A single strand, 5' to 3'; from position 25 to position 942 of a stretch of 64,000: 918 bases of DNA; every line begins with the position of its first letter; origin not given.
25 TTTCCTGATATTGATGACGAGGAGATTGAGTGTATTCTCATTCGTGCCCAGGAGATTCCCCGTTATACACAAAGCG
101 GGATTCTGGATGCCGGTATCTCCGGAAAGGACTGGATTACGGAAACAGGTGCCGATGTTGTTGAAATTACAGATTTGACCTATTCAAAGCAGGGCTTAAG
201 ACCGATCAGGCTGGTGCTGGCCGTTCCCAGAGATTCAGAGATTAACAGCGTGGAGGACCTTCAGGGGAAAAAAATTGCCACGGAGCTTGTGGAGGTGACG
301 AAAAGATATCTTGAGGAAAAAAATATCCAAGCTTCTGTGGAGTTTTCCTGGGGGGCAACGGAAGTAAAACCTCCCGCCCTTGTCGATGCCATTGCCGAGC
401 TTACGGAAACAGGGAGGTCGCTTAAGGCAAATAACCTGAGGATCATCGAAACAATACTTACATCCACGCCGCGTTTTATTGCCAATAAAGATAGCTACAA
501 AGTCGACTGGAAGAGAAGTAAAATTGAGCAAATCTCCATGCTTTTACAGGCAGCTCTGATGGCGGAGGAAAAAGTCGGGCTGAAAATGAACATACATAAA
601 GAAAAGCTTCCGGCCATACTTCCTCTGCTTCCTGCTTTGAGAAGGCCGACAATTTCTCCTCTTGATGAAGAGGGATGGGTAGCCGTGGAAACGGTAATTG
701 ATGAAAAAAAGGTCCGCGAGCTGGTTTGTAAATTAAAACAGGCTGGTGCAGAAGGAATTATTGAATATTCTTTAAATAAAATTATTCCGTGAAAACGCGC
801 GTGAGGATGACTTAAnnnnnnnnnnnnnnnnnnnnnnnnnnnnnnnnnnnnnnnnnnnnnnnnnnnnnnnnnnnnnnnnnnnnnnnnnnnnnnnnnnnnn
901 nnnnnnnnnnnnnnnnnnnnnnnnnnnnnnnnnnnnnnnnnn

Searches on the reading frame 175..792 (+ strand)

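Call 8: search_protein_families(library=pfam, proteins=[window:175-792:+])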
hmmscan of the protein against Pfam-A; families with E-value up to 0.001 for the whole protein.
window:175-792:+ (205 aa): 3 families
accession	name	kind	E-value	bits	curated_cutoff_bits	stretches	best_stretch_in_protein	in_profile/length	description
PF01634.23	HisG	-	4.5e-32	111.6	25.5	1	10-125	42-157/158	ATP phosphoribosyltransferase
PF08029.16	HisG_C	-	4.7e-27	94.3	23.5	1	130-202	1-73/73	HisG, C-terminal domain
PF12974.12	Phosphonate-bd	-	0.00012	21.9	27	1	5-37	79-111/242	ABC transporter, phosphonate, periplasmic substrate-binding protein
